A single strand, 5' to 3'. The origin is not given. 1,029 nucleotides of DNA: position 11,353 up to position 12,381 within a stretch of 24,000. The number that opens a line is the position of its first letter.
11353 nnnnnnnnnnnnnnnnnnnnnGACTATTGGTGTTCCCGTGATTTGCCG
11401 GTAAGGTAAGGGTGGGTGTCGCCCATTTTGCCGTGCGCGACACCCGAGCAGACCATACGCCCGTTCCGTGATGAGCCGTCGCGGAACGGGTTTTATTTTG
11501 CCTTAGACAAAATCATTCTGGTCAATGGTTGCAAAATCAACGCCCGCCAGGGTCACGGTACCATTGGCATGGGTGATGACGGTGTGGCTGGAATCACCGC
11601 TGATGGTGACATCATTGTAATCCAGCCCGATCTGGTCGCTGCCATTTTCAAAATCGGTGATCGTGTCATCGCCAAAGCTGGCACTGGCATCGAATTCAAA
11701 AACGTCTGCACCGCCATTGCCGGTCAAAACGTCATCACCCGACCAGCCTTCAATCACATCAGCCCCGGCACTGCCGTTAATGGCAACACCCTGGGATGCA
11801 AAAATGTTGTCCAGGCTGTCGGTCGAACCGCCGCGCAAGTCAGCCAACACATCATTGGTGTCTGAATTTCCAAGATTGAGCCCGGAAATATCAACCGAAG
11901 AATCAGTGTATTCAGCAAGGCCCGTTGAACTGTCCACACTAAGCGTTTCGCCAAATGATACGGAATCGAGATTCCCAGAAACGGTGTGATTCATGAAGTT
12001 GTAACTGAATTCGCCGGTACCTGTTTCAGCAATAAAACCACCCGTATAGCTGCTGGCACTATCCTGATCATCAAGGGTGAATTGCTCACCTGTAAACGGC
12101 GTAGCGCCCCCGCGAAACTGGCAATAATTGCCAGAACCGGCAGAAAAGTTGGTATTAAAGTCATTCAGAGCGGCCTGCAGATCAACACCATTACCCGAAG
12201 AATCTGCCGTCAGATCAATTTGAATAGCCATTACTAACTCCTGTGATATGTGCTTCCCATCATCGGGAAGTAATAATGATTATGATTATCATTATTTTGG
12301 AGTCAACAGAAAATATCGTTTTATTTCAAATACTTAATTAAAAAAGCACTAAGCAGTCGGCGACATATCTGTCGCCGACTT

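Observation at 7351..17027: Complete Has-type hemophore heme-acquisition locus with an appended heme oxygenase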

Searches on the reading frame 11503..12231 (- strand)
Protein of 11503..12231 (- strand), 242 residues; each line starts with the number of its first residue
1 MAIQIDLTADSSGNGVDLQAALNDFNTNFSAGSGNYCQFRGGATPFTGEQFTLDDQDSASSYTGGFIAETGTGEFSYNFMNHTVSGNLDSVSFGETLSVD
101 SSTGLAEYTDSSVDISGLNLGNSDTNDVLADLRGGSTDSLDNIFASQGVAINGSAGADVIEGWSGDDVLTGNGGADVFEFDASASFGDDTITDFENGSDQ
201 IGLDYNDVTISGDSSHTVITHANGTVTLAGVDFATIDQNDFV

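Call 4: search_protein_families(library=pfam, proteins=[window:11503-12231:-], max_evalue=0.01)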
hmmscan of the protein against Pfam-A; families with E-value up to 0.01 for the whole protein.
window:11503-12231:- (242 aa): 2 families
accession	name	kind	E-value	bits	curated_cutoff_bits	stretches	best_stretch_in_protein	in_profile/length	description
PF06438.17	HasA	-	1.2e-08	35.3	26.3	1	31-152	38-167/206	Heme-binding protein A (HasA)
PF00353.25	HemolysinCabind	-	3.1e-06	27.5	23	1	151-177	9-35/36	RTX calcium-binding nonapeptide repeat (4 copies)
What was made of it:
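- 11503..11787 (-): RTX and secretion half of the hemophore (residues 149-242): three GGxGxD nonapeptides at 11695-11775, then a beta-roll cap and a C-terminal ...DQNDFV signal. PF00353 at 27.5 bits (call 4).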

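Call 5: search_protein_families(library=ncbifam, proteins=[window:11503-12231:-], max_evalue=0.01)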
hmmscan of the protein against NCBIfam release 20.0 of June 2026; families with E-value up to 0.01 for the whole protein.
window:11503-12231:- (242 aa): 3 families
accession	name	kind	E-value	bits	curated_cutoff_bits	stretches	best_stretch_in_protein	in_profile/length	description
NF052454.1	BtaGlycanEglC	equivalog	4.1e-06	26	700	1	149-209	110-167/459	endo-1,3-1,4-beta-glycanase EglC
NF035945.1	Zn_serralysin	subfamily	6.9e-06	25.5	500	1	149-222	338-414/462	serralysin family metalloprotease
NF033943.0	RTX_toxin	subfamily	1e-05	24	1000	1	150-226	771-848/930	RTX family hemolysin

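Call 6: find_homologous_proteins(query=window:11503-12231:-)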
Query window:11503-12231:- (242 aa): 43 proteins with E <= 0.001 among 1620 candidates.
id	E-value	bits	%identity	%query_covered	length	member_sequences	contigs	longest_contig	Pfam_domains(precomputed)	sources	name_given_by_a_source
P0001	1.9e-145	501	100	100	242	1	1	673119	PF06438.18,PF00353.26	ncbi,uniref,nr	ncbi:calcium-binding protein [Thalassospira profundimaris]|uniref:Calcium-binding protein n=1 Tax=Th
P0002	2.3e-113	396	82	100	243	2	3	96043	-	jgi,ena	jgi:Ca2+-binding RTX toxin-like protein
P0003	1.6e-94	334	70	100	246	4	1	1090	PF00353.26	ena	-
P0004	2.2e-92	327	70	100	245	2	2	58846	PF00353.26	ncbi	-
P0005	4.5e-92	326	70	100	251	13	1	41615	-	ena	-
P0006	1.1e-85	305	65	100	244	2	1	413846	-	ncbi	ncbi:MAG: calcium-binding protein [Pseudomonadota bacterium]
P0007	1.4e-84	302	64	100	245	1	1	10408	-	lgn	-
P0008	1.8e-78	282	63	100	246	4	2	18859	-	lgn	-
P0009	1.0e-76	276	60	100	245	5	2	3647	-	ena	-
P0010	3.3e-76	274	60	100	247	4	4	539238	-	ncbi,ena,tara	tara:strand:- start:6206 stop:6949 length:744 start_codon:yes stop_codon:yes gene_type:complete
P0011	6.7e-76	273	60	100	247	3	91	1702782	-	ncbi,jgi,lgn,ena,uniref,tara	ncbi:calcium-binding protein [Thalassospira lucentensis]|jgi:hypothetical protein|uniref:calcium-bin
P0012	1.4e-75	272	60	100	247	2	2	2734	-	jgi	-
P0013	1.7e-75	272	62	100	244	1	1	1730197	-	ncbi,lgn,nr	ncbi:calcium-binding protein [Thalassospira sp. MA62]|nr:calcium-binding protein [Thalassospira sp. 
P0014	6.6e-74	267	60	100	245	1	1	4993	-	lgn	-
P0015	1.4e-72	262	59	100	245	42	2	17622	-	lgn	-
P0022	2.1e-69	252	59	100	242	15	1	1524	PF06438.18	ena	-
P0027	1.5e-66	243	56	100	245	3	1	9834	PF00353.26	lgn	-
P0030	7.1e-43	165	47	100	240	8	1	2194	PF06438.18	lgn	-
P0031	2.4e-42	164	46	100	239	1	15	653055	PF06438.18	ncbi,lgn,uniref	ncbi:heme acquisition protein HasA [Thalassospira sp.]|uniref:heme acquisition protein HasA n=1 Tax=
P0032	4.8e-40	156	45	100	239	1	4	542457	PF06438.18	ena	-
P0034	4.4e-9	55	44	46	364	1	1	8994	PF00353.26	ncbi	-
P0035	6.3e-8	51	29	70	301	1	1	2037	PF00353.26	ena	-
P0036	1.4e-6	46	44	38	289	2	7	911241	PF00353.26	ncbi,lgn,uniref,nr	ncbi:calcium-binding protein [Phaeobacter gallaeciensis]|uniref:calcium-binding protein n=1 Tax=Phae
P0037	1.8e-6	46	41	31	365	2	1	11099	PF00353.26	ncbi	-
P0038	9.4e-6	44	39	38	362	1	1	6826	PF00353.26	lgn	-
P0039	1.5e-5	43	55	21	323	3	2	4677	PF00353.26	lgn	-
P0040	2.8e-5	42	53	24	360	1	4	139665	PF00353.26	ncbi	-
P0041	6.3e-4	38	34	46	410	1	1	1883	PF08548.18,PF00353.26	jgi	jgi:Ca2+-binding RTX toxin-like protein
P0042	6.9e-4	38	54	22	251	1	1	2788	PF00353.26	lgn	-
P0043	7.4e-4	38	43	38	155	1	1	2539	PF08548.18,PF00353.26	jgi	-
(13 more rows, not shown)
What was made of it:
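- Databases call it 'calcium-binding protein' (call 6).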

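Call 7: search_solved_structures(query=window:11503-12231:-, max_evalue=1, show_alignments=3)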
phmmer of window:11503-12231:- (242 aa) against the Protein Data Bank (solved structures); distinct sequences matched with E-value up to 1: 15.
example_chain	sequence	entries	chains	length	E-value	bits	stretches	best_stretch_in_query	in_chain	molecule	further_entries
7emw_A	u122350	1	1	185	0.0031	20.7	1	29-122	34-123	Heme acquisition protein HasAp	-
7emt_A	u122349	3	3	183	0.0038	20.4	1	30-122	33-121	Heme acquisition protein HasAp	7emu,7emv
6u87_A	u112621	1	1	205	0.0039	20.4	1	43-122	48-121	HasAp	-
4o6q_A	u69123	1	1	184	0.0044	20.2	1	43-122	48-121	HasAp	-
3w8m_A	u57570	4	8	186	0.0046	20.2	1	43-122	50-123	Heme acquisition protein HasAp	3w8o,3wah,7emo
3ell_A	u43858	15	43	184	0.0046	20.2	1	43-122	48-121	HasAp (Heme acquisition protein HasAp) | Heme acquisition protein HasAp | Heme acquisition protein HasA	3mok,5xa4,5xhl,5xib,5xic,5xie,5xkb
3mol_A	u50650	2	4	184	0.0048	20.1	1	40-122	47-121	Heme acquisition protein HasAp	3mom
6urb_A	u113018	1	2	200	0.0051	20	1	40-122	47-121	HasAp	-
5iqw_A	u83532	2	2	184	0.0059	19.8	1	43-122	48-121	Heme acquisition protein HasAp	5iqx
7ems_A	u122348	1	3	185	0.0067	19.6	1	43-122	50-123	Heme acquisition protein HasAp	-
2agm_A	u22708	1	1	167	0.0088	19.2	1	132-226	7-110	Poly(beta-D-mannuronate) C5 epimerase 4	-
9p0c_A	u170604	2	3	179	0.17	15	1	138-182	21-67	Hemolysin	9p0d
5cvw_A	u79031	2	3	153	0.23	14.6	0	149-210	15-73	Bifunctional hemolysin/adenylate cyclase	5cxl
6sus_A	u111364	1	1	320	0.46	13.6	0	123-209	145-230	Bifunctional hemolysin/adenylate cyclase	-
2ml1_A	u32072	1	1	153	0.56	13.3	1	149-202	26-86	Poly(beta-D-mannuronate) C5 epimerase 6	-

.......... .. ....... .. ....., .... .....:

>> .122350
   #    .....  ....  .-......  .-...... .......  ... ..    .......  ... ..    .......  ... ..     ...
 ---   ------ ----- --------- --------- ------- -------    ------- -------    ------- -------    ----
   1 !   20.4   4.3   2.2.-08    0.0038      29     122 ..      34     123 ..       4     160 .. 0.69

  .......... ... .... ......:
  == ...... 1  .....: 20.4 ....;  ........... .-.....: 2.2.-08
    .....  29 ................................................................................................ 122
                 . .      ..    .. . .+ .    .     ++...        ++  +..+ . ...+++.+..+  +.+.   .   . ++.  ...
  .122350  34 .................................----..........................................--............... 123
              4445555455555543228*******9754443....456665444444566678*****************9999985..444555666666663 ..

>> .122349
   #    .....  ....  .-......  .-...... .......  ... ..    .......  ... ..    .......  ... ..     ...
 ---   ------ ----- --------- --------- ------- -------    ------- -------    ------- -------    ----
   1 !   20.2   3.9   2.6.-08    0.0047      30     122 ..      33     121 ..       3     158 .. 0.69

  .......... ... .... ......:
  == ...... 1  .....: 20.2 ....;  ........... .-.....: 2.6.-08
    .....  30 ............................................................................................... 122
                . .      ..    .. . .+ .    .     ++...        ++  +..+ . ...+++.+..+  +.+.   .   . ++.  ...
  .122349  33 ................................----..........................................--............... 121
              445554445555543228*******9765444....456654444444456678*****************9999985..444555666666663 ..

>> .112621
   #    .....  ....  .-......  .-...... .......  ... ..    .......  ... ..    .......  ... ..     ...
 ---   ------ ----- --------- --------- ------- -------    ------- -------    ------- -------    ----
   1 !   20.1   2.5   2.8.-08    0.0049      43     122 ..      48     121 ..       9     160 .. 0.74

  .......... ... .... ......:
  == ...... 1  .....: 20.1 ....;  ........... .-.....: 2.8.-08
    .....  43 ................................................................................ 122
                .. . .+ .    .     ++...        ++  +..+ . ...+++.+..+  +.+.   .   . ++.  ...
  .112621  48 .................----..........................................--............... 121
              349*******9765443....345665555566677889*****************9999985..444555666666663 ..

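Call 11: find_related_loci(query=A1, collection=genome_contigs, flank=10000)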
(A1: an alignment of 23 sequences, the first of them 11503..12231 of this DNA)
Query A1 (242 aa) in genome_contigs; peptide patterns used: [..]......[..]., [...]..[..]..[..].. (x = any residue, [..] = any of these).
446 stretches matched a pattern; 170 encode a relative of the query (tblastn E <= 1e-3); the best 80 are kept; 80 distinct loci.
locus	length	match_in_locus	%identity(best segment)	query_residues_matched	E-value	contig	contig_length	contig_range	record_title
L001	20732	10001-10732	70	1-242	2e-100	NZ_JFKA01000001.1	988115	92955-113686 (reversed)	Thalassospira mesophila strain JCM 18969 contig1, whole genome shotgun sequence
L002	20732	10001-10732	70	1-242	1e-99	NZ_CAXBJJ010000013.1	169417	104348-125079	MAG: uncultured Thalassospira sp. isolate ERR2762162_binner123_Refined_19 ERZ3421795.64, whole genome shotgun sequence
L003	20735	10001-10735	70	1-242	2e-98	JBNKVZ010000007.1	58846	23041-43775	MAG: Thalassospira sp. isolate A1.bin.7.strict NODE_8_length_58846_cov_6.449574, whole genome shotgun sequence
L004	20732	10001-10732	66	1-242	2e-94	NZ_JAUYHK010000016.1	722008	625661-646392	MAG: Thalassospira sp. isolate C24_maxbin.122 C24_k141_497833, whole genome shotgun sequence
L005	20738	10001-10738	64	1-242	4e-86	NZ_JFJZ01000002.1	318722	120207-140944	Thalassospira sp. MCCC 1A01428 contig2, whole genome shotgun sequence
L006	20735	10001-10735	60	1-242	1e-81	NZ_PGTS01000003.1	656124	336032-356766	Thalassospira povalilytica strain Zumi 95 contig00003, whole genome shotgun sequence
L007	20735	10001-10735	60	1-242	3e-79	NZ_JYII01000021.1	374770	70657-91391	Thalassospira sp. HJ NODE_5, whole genome shotgun sequence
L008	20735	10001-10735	59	1-242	1e-78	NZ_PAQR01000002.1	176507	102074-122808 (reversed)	MAG: Thalassospira sp. isolate SP131 141811, whole genome shotgun sequence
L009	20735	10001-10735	59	1-242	3e-78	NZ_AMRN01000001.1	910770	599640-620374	Thalassospira profundimaris WP0211 contig1, whole genome shotgun sequence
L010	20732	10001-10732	58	1-242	2e-77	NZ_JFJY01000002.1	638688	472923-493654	Thalassospira sp. MCCC 1A03138 contig2, whole genome shotgun sequence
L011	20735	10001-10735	57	1-242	2e-74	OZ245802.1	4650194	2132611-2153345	MAG: Thalassospira sp. isolate d70dfebd-0815-484f-9a72-812bc150d714 genome assembly, chromosome: 1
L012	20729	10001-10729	57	1-242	2e-74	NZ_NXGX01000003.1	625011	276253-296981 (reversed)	Thalassospira lohafexi strain 139Z-12 contig00003, whole genome shotgun sequence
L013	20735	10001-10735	56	1-242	1e-73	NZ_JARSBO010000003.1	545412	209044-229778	Thalassospira aquimaris strain FZY0004 NODE_3_length_545412_cov_123.826547, whole genome shotgun sequence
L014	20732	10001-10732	53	1-242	5e-70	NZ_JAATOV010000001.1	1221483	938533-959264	Thalassospira lucentensis strain HF2 NODE_1_length_1221483_cov_7.374735, whole genome shotgun sequence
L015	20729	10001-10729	57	1-242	2e-75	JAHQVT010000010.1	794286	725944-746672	MAG: Rhodospirillales bacterium isolate MAG.058 Posi_058-P46330, whole genome shotgun sequence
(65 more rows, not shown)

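Call 14: predict_structure(alignment_id=A1)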
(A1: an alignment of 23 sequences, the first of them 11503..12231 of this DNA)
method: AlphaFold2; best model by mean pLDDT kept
length: 242 residues; sequences in the alignment: 23
mean_pLDDT: 93.0   pTM: 0.88
mean pLDDT of the five models: 93.0, 92.2, 86.6, 79.4, 71.5
residues with pLDDT >= 90: 196; 70-90: 45; 50-70: 1; < 50: 0
segments of 3 or more residues with pLDDT < 50: none
pLDDT, mean of each block of 10 residues (from residue 1): 87 87 93 88 93 89 92 93 95 92 90 92 96 96 95 94 95 94 95 92 97 95 97 95 94
secondary structure, 60 per line:
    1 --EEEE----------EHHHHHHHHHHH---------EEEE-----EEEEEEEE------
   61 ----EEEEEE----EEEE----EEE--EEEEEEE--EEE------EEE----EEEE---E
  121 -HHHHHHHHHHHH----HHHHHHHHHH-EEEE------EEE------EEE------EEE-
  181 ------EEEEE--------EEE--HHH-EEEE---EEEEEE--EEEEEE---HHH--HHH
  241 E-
elements in order: E3-6 H18-28 E38-41 E47-54 E65-70 E75-78 E83-85 E88-94 E97-99 E106-108 E113-116 H122-133 H138-147 E149-152 E159-161 E168-170 E177-179 E187-191 E200-202 E209-212 E216-221 E224-229
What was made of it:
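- On HasA hemophore family (Pfam PF06438): The AlphaFold model has pLDDT 93 and pTM 0.88 (call 14).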

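Call 18: fold_search(model_id=the predicted structure, library=pdb)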
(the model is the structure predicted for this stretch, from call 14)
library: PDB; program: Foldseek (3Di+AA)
matches with E <= 10: 334; with E <= 0.001: 50
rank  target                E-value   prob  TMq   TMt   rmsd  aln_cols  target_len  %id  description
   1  7emu                  6.6e-10  1.00  0.48  0.62   3.4       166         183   25  Crystal Structure of the HasAp V37G Mutant Capturing Manganese Tetraphenylporphyrin (released 2022-04-20)
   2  5xie_A                1.2e-09  1.00  0.48  0.62   3.3       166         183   23  Crystal Structure of HasAp with 5-ethynyl-10,20-diphenylporphyrin (released 2017-12-06)
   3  3mom_B                1.3e-09  1.00  0.47  0.63   3.4       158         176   25  Structure of holo HasAp H32A mutant complexed with imidazole from Pseudomonas aeruginosa to 2.25A Resolution (released 2010-07-28)
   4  4o6t                  1.4e-09  1.00  0.48  0.63   3.3       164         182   23  1.25A resolution structure of the hemophore HasA from Pseudomonas aeruginosa (H83A mutant, pH 5.4) (released 2014-03-26)
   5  3mok                  1.6e-09  1.00  0.45  0.59   4.3       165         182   25  Structure of Apo HasAp from Pseudomonas aeruginosa to 1.55A Resolution (released 2010-07-28)
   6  7ems_C                1.9e-09  1.00  0.49  0.62   3.2       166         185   23  Crystal Structure of the HasAp L85A Mutant Capturing Iron Tetraphenylporphyrin (released 2022-04-20)
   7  5iqx                  1.9e-09  1.00  0.48  0.62   3.2       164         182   22  1.05A resolution structure of Holo HasAp (R33A) from Pseudomonas aeruginosa (released 2016-04-20)
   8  7emt                  2.1e-09  1.00  0.48  0.65   3.3       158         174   26  Crystal Structure of the HasAp V37G Mutant Capturing Iron Tetraphenylporphyrin (released 2022-04-20)
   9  6jlg_A                2.2e-09  1.00  0.48  0.63   3.4       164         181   24  Crystal Structure of HasAp with Co-9,10,19,20-Tetraphenylporphycene (released 2020-03-11)
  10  7ems_A                2.4e-09  1.00  0.48  0.62   3.2       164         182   24  Crystal Structure of the HasAp L85A Mutant Capturing Iron Tetraphenylporphyrin (released 2022-04-20)
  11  7emo_A                3.4e-09  1.00  0.49  0.62   3.0       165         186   24  Crystal Structure of HasAp Capturing Iron Tetraphenylporphyrin (released 2022-04-20)
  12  4jes_B                3.6e-09  1.00  0.48  0.63   3.5       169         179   22  1.6A resolution Apo structure of the hemophore HasA from Yersinia pestis (Hexagonal Form) (released 2013-04-24)
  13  6urb_A                4.1e-09  1.00  0.45  0.59   4.3       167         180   23  Pseudomonas aeruginosa HasA mutant - H32A (released 2020-11-11)
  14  3mom_A                4.3e-09  1.00  0.48  0.65   3.2       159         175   26  Structure of holo HasAp H32A mutant complexed with imidazole from Pseudomonas aeruginosa to 2.25A Resolution (released 2010-07-28)
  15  6jlg_C                5.4e-09  1.00  0.48  0.63   3.3       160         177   25  Crystal Structure of HasAp with Co-9,10,19,20-Tetraphenylporphycene (released 2020-03-11)
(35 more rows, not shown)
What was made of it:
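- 11788..12231 (-): HasA-fold heme-binding domain of the hemophore (residues 1-148; Tyr77 codon 12001-12003, His82 codon 11986-11988). Foldseek hits to HasA structures (call 18).
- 11503..11787 (-): Foldseek matches the RTX beta-roll of the Pseudomonas MIS38 lipase, E 1e-4 (call 18).
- On HasA hemophore family (Pfam PF06438): Its top 44 Foldseek PDB hits are all HasA, with E down to 6.6e-10 and TM-scores normalised to the target of 0.58-0.69 (call 18).
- On RTX exoproteins: The region matches the lipase beta-roll structurally (call 18).
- Closest known: Pseudomonas aeruginosa hasIS / hasR-hasAp-hasD-hasE-hasF with unlinked hemO. Same: HasAp structures are the best structural matches (call 18).
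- Closest known: Yersinia pestis HasA. Same: It has the HasA fold and is among the top hits (TM-score normalised to the target 0.65, call 18).
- Closest known: RTX substrates of PrtDEF/LipBCD-type type I secretion systems. Same: It matches the lipase beta-roll structurally (call 18).
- The hemophore has the HasA fold plus an RTX beta-roll (calls 14 and 18). Solved HasA structures hold many non-heme planar complexes, including phthalocyanine, salophen and tetraphenylporphyrins (titles listed in call 18).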
